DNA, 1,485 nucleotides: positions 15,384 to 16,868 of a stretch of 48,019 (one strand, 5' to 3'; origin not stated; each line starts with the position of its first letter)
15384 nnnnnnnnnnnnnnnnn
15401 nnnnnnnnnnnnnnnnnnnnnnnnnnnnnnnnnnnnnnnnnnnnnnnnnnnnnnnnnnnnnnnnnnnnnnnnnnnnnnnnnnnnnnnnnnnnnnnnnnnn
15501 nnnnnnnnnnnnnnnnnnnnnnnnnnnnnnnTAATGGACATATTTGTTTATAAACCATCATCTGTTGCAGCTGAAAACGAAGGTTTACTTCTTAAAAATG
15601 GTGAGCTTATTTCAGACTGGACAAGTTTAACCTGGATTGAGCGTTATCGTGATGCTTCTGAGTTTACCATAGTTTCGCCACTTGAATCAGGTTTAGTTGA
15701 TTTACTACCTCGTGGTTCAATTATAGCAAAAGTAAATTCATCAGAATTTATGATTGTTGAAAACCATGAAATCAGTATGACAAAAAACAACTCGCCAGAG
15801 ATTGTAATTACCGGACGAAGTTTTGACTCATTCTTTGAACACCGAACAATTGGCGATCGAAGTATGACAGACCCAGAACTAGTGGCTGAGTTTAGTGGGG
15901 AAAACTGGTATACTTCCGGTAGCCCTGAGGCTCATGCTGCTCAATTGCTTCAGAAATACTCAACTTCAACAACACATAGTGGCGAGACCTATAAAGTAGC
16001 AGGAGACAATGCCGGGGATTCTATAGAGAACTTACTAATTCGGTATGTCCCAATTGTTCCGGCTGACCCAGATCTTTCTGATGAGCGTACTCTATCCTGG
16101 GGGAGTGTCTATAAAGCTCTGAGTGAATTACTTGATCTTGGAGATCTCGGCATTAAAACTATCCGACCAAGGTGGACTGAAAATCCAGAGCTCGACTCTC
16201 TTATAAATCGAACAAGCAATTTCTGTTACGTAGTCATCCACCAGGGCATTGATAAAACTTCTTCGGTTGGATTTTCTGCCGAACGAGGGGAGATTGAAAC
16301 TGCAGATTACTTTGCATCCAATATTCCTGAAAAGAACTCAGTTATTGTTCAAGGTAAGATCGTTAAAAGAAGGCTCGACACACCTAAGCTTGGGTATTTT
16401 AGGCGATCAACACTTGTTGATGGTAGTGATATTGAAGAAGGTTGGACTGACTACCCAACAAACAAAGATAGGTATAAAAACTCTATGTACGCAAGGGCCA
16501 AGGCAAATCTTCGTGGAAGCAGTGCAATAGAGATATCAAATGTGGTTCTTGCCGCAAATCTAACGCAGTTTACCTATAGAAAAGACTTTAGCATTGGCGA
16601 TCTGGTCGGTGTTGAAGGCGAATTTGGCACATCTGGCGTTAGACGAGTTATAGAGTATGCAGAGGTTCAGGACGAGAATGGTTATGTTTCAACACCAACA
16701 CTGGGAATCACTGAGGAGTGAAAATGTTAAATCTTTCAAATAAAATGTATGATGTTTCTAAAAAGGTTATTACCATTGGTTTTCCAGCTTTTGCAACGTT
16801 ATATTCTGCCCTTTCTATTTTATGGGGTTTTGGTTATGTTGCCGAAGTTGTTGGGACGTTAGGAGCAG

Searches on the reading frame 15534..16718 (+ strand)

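Call 18: search_protein_families(library=phrogs, proteins=[window:15534-16718:+], max_evalue=0.001)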
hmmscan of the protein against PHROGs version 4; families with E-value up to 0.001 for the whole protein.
window:15534-16718:+ (395 aa): 1 family
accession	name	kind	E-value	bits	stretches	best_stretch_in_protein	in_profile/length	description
phrog_538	-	tail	9.1e-34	118.1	1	25-391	43-374/684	minor tail protein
